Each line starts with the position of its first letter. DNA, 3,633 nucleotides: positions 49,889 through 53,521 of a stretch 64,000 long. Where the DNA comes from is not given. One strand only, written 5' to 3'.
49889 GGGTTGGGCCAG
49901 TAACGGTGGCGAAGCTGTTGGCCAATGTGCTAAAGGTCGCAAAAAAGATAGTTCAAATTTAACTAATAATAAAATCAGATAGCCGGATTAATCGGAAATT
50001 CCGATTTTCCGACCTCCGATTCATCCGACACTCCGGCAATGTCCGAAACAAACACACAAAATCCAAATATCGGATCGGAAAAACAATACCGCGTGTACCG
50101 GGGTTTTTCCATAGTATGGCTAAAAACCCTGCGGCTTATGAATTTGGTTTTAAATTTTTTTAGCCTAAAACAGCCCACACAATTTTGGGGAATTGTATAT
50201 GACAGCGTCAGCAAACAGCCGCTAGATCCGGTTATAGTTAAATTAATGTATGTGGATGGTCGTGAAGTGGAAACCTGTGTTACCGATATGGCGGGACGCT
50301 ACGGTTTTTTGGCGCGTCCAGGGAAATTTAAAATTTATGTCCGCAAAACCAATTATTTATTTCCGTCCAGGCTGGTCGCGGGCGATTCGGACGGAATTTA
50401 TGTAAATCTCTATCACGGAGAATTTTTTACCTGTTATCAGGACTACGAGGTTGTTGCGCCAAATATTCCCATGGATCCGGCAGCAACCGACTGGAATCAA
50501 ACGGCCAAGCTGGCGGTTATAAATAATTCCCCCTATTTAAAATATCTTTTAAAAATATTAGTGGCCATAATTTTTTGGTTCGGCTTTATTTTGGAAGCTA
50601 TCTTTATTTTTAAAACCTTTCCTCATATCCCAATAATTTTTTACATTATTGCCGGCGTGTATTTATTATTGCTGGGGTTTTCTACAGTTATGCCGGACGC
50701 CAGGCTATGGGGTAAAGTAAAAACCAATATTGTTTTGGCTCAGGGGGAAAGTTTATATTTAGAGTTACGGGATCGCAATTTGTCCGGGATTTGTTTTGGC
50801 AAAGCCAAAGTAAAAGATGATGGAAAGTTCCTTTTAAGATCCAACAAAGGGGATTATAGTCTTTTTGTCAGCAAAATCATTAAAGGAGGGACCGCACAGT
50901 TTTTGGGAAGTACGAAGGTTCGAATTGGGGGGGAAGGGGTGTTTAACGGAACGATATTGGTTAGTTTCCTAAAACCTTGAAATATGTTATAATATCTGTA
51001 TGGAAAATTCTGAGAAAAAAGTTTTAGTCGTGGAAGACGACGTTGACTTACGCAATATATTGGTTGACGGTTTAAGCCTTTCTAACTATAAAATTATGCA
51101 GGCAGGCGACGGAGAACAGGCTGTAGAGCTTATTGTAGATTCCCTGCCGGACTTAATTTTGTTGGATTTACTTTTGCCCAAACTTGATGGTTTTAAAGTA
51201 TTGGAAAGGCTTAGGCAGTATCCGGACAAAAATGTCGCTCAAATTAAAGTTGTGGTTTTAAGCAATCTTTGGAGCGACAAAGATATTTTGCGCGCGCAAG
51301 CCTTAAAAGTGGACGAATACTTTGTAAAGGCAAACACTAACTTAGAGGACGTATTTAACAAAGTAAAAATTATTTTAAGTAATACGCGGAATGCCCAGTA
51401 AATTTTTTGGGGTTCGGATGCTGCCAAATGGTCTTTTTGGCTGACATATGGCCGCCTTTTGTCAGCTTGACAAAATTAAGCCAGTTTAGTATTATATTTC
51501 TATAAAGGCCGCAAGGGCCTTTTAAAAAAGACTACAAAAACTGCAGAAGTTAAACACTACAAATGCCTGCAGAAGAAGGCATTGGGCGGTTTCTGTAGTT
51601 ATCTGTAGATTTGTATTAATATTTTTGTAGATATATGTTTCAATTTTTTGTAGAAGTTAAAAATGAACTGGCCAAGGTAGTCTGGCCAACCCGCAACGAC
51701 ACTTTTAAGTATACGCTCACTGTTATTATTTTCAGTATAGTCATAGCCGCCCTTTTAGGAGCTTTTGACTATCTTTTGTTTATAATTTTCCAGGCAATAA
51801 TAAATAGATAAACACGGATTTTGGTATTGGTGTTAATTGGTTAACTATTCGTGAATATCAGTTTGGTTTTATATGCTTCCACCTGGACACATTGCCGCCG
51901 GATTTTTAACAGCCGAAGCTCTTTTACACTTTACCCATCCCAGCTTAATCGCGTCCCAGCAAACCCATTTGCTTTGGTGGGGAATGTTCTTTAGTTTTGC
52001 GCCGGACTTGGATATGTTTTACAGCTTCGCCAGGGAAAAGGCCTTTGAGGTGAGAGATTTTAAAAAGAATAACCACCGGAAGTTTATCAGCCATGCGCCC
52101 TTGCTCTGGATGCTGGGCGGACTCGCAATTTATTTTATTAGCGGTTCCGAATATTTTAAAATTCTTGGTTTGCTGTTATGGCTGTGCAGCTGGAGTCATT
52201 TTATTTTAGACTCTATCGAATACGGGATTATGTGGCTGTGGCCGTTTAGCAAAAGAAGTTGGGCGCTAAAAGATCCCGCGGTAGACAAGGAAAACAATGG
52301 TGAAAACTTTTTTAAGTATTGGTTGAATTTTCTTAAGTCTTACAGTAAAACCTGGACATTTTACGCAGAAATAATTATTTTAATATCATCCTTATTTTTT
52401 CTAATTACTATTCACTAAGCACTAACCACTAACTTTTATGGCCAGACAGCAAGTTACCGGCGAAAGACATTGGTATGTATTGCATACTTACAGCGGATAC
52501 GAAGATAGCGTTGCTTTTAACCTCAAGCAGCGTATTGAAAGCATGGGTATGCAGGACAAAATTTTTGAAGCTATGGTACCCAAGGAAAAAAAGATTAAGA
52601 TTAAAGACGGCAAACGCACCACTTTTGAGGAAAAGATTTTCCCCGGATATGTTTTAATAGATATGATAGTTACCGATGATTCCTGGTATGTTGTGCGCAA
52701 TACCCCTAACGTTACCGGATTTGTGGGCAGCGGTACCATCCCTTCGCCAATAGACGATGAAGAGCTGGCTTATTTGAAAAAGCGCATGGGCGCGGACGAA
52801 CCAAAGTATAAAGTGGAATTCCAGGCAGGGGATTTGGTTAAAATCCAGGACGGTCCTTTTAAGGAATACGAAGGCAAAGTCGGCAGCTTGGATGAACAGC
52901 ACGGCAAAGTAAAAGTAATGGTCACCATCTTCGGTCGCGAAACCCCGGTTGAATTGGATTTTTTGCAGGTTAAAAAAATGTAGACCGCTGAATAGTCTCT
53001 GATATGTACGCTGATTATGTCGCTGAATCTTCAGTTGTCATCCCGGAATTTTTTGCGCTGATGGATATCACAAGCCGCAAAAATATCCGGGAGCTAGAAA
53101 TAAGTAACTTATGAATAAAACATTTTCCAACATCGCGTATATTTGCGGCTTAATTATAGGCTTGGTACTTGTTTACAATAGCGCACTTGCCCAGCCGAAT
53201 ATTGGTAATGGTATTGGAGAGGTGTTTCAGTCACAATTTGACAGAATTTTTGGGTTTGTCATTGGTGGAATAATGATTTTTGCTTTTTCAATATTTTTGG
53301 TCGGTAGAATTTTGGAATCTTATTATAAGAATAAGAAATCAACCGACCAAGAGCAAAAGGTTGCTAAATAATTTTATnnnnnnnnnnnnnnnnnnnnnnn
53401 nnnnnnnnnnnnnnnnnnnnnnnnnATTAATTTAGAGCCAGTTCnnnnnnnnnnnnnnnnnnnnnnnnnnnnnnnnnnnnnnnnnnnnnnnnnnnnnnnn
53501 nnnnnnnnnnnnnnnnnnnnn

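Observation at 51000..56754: secE-nusG-rplK-rplA block invaded by five non-ribosomal genes and bracketed by two orphan CheY-like receivers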

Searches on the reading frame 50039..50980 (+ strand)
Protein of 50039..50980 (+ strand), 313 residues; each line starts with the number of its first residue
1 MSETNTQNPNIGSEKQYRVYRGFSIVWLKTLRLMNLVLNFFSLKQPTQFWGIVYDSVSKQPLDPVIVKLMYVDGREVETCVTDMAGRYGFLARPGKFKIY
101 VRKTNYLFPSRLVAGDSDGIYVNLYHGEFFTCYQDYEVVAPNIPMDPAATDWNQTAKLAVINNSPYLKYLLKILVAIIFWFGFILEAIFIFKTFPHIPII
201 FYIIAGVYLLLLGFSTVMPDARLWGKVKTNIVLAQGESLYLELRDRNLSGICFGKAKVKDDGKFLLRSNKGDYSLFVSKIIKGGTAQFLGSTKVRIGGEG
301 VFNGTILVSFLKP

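Call 13: search_protein_families(library=pfam, proteins=[window:50039-50980:+], max_evalue=0.01)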
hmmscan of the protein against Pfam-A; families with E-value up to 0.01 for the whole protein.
window:50039-50980:+ (313 aa): 2 families
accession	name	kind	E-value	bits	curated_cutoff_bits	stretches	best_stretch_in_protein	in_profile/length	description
PF13620.12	CarboxypepD_reg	-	0.00014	22.5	32.3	1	50-106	3-59/82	Carboxypeptidase regulatory-like domain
PF17210.9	SdrD_B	-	0.0011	19.6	29.7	1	59-117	21-80/112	SdrD B-like domain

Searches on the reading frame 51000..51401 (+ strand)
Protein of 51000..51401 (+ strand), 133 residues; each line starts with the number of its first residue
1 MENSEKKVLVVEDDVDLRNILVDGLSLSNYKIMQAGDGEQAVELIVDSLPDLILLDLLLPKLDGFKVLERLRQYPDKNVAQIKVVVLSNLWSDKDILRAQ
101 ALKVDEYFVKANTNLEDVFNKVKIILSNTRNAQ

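Call 4: search_protein_families(library=pfam, proteins=[window:51000-51401:+], max_evalue=0.01)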
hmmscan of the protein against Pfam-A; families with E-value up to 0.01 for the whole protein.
window:51000-51401:+ (133 aa): 1 family
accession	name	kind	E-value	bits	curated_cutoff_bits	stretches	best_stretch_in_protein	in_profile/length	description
PF00072.30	Response_reg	-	4.8e-18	65.8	30.2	1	8-112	1-101/111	Response regulator receiver domain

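Call 5: search_protein_families(library=ncbifam, proteins=[window:51000-51401:+], max_evalue=0.01)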
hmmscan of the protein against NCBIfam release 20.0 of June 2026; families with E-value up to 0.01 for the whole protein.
window:51000-51401:+ (133 aa): 91 families (the best 25 are shown)
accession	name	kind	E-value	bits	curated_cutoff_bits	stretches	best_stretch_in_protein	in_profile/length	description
TIGR02154.1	PhoB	equivalog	7.6e-19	67.9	296.2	1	5-129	2-123/226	phosphate regulon transcriptional regulator PhoB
NF045944.1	ResRegRpaBCyano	equivalog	1.1e-18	67.5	330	1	9-128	1-114/229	response regulator transcription factor RpaB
NF012227.0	AdeR_RR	equivalog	8.2e-18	64.7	340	1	3-131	9-131/239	efflux system response regulator transcription factor AdeR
NF045505.1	RR_RssB_Pseudo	equivalog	2.9e-16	59.5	700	1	1-117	1-113/394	two-component system response regulator RssB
NF007982.1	PRK10710.1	equivalog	1e-15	58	380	1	3-130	5-126/235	envelope stress response regulator BaeR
NF007969.0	PRK10693.1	equivalog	1.4e-15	57.2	329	1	5-123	7-121/337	two-component system response regulator RssB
NF053854.1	RespRegPhoBBctds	equivalog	2.3e-15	56.6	270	1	8-131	1-120/225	two-component system response regulator PhoB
TIGR02875.1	spore_0_A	equivalog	4e-15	55.8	200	1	7-130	4-126/262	sporulation transcription factor Spo0A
NF007135.0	PRK09581.1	equivalog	7.4e-15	54.7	474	1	7-115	4-110/457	PleD family two-component system response regulator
NF008199.0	PRK10955.1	equivalog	1.6e-14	54.4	341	1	6-128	2-117/232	envelope stress response regulator transcription factor CpxR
NF045717.1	DVU0259_DivK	exception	1.9e-14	53.8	160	1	5-101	2-96/117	DVU0259 family response regulator domain-containing protein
NF033120.0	vanR_FM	exception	2e-14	53.8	460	1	7-118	5-111/231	vancomycin resistance response regulator transcription factor, VanR-F/VanR-M family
NF040534.1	resp_reg_YycF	equivalog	2.3e-14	53.2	340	1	6-127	1-116/231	response regulator YycF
NF007005.1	PRK09468.1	equivalog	5.4e-14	52.2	331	1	4-128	2-121/237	osmolarity response regulator transcription factor OmpR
NF041733.1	resp_reg_CseB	equivalog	7.7e-14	51.6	350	1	7-111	2-101/228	two-component system response regulator CseB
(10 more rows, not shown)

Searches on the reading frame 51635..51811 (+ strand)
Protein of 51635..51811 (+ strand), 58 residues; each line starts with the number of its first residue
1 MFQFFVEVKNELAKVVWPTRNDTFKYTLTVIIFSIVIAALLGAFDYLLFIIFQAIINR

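Call 4: search_protein_families(library=pfam, proteins=[window:51635-51811:+], max_evalue=0.01)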
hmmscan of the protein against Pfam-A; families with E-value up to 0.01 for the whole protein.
window:51635-51811:+ (58 aa): 1 family
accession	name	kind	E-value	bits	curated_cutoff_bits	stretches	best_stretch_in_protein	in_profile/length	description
PF00584.25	SecE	-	4.7e-19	68.5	22.7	1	2-56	1-55/55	SecE/Sec61-gamma subunits of protein translocation complex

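Call 5: search_protein_families(library=ncbifam, proteins=[window:51635-51811:+], max_evalue=0.01)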
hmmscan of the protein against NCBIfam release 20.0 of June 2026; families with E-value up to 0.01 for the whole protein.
window:51635-51811:+ (58 aa): 12 families
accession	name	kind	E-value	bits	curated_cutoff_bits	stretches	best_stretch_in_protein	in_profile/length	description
TIGR00964.1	secE_bact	equivalog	4e-17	61.9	27.55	1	1-56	1-56/57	preprotein translocase subunit SecE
NF004375.0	PRK05740.1-6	equivalog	2.6e-11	43.7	177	1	3-58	81-136/136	preprotein translocase subunit SecE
NF004373.0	PRK05740.1-3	equivalog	9.8e-11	41.6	154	1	3-56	96-149/150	preprotein translocase subunit SecE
NF004379.0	PRK05740.2-5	equivalog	1.8e-10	40.6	150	1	2-56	69-123/127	preprotein translocase subunit SecE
NF005783.0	PRK07597.9-4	equivalog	3.7e-10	40.1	127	1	3-48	54-99/109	preprotein translocase subunit SecE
NF004371.0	PRK05740.1-1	equivalog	1.1e-09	38.5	109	1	2-56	68-123/126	preprotein translocase subunit SecE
NF004378.0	PRK05740.2-4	equivalog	4.6e-09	36.5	171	1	3-56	68-121/122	preprotein translocase subunit SecE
NF004372.0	PRK05740.1-2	equivalog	5.7e-09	36.2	134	1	3-53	68-118/123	preprotein translocase subunit SecE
NF004376.0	PRK05740.2-1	equivalog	1.8e-08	34.3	162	1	3-53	81-131/138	preprotein translocase subunit SecE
NF004374.0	PRK05740.1-5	equivalog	1.3e-06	28.4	180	1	4-51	71-118/127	preprotein translocase subunit SecE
NF004380.0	PRK05740.2-6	equivalog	1.6e-06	28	194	1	2-48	66-112/123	preprotein translocase subunit SecE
NF005782.0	PRK07597.9-1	equivalog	2e-05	25.1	201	1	2-48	109-155/164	preprotein translocase subunit SecE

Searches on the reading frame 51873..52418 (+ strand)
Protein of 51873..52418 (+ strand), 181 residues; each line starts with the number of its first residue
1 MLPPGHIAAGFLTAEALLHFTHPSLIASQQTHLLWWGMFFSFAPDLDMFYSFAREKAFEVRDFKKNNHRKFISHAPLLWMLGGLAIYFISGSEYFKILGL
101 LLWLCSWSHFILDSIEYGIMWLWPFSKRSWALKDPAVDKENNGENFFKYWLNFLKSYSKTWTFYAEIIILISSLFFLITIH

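Call 4: search_protein_families(library=pfam, proteins=[window:51873-52418:+], max_evalue=0.01)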
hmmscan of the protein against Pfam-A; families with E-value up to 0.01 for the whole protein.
window:51873-52418:+ (181 aa): 1 family
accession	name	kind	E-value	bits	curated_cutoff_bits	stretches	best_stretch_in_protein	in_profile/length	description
PF04307.19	YdjM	-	2.8e-18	66.5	29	1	1-176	1-168/176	YdjM inner membrane protein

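Call 5: search_protein_families(library=ncbifam, proteins=[window:51873-52418:+], max_evalue=0.01)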
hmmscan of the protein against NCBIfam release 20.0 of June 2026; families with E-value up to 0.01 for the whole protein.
window:51873-52418:+ (181 aa): 0 families

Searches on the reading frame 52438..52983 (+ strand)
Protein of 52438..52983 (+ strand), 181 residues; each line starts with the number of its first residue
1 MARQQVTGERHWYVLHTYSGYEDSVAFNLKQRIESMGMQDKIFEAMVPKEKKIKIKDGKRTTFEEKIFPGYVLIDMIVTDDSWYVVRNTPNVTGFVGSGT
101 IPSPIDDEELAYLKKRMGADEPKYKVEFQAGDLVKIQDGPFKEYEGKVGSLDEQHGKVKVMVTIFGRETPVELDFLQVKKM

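Call 4: search_protein_families(library=pfam, proteins=[window:52438-52983:+], max_evalue=0.01)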
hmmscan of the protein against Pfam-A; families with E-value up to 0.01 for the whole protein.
window:52438-52983:+ (181 aa): 1 family
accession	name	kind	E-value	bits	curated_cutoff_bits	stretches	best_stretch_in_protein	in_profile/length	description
PF02357.24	NusG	-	5.8e-29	100.9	22.2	1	11-111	2-90/93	Transcription termination factor nusG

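Call 5: search_protein_families(library=ncbifam, proteins=[window:52438-52983:+], max_evalue=0.01)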
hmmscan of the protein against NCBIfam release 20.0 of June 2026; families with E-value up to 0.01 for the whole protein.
window:52438-52983:+ (181 aa): 8 families
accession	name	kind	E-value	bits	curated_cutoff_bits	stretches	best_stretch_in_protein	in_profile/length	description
TIGR00922.1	nusG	equivalog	2.2e-60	203.4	135.7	1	12-181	1-172/172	transcription termination/antitermination protein NusG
TIGR01956.2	NusG_myco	equivalog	4e-40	137.9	150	3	51-110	70-132/239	transcription termination/antitermination protein NusG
NF033641.1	antiterm_LoaP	exception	1.5e-27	96.8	125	1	12-175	1-161/166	antiterminator LoaP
TIGR01955.1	RfaH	equivalog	1.9e-17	63.7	144.5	1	35-174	15-154/159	transcription/translation regulatory transformer protein RfaH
NF033644.1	antiterm_UpxY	subfamily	1.7e-15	57.4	100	1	12-164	1-148/164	UpxY family transcription antiterminator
NF006534.0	PRK09014.1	equivalog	6.8e-11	42.3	124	1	40-146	23-128/162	transcription/translation regulatory transformer protein RfaH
TIGR00405.1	KOW_elon_Spt5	equivalog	1.2e-05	25.3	69.95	1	64-162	33-121/145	transcription elongation factor Spt5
TIGR03595.1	Obg_CgtA_exten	equivalog_domain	0.00012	21.9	37.65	0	6-57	13-64/70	Obg family GTPase CgtA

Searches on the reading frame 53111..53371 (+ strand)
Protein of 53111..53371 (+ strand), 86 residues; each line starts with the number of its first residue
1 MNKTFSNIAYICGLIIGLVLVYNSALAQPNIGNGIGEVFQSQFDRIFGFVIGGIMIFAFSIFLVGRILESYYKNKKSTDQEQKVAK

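Call 4: search_protein_families(library=pfam, proteins=[window:53111-53371:+], max_evalue=0.01)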
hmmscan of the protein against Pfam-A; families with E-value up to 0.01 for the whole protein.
window:53111-53371:+ (86 aa): 0 families

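Call 5: search_protein_families(library=ncbifam, proteins=[window:53111-53371:+], max_evalue=0.01)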
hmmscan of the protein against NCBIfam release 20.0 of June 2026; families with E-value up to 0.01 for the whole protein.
window:53111-53371:+ (86 aa): 1 family
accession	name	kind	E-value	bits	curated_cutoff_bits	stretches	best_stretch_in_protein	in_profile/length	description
NF010558.0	PRK13953.1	equivalog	0.0018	18.3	197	1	50-85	75-110/128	large conductance mechanosensitive channel protein MscL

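Call 26: list_cluster_members(proteins=[window:53111-53371:+, window:55209-55418:+, window:54860-55195:+, window:54023-54781:+, window:51873-52418:+, window:52438-52983:+, window:56961-57179:-, window:57930-58154:-])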
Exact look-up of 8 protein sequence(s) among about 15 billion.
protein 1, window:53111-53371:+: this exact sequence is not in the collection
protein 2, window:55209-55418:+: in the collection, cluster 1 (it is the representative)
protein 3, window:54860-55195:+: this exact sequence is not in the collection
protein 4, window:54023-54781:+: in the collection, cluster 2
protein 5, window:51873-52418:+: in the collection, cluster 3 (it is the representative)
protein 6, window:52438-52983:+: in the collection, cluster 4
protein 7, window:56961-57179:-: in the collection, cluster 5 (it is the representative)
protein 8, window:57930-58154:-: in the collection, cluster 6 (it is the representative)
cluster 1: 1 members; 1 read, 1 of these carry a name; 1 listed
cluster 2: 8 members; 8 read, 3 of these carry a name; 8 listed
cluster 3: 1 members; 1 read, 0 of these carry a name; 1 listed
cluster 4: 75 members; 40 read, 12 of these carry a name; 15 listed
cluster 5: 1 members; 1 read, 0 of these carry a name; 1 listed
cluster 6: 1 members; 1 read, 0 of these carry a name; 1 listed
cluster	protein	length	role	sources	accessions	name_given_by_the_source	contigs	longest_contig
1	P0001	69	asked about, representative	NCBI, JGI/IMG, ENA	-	hypothetical protein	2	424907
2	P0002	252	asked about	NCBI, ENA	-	-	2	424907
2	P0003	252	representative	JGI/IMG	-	regulator of protease activity HflC (stomatin/prohibitin superfamily)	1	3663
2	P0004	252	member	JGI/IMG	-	regulator of protease activity HflC (stomatin/prohibitin superfamily)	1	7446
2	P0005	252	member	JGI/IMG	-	regulator of protease activity HflC (stomatin/prohibitin superfamily)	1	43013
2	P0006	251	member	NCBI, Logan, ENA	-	-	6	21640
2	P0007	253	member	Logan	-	-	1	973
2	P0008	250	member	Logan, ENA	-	-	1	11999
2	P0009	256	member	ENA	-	-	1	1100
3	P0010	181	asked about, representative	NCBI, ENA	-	-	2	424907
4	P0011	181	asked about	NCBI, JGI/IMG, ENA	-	transcriptional antiterminator NusG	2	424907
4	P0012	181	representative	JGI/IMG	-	transcription termination/antitermination protein NusG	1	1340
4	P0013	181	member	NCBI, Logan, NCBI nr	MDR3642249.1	MAG: transcription termination/antitermination protein NusG [Candidatus Doudnabacteria ... | transcription termination/antitermination protein NusG [Candidatus Doudnabacteria ...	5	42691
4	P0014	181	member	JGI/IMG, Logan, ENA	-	transcriptional antiterminator NusG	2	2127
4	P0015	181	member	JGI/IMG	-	transcription termination/antitermination protein NusG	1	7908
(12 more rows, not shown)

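Call 53: find_homologous_proteins(query=window:53111-53371:+, max_evalue=0.01)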
Query window:53111-53371:+ (86 aa): 1 proteins with E <= 0.01 among 1 candidates.
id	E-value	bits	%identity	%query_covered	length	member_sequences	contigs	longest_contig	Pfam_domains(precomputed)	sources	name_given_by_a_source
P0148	9.6e-29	117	75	88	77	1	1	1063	-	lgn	-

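Call 55: find_encoding_contigs(protein=P0148, flank=2000, max_places=2)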
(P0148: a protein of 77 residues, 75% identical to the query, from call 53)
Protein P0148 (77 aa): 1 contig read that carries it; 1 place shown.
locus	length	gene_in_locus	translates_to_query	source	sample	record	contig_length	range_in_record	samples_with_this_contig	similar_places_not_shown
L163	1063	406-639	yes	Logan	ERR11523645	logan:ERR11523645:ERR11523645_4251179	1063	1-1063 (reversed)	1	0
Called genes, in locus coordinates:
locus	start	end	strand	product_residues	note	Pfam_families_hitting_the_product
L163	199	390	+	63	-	-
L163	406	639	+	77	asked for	-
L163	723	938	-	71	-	PF06348:DUF1059 (weak)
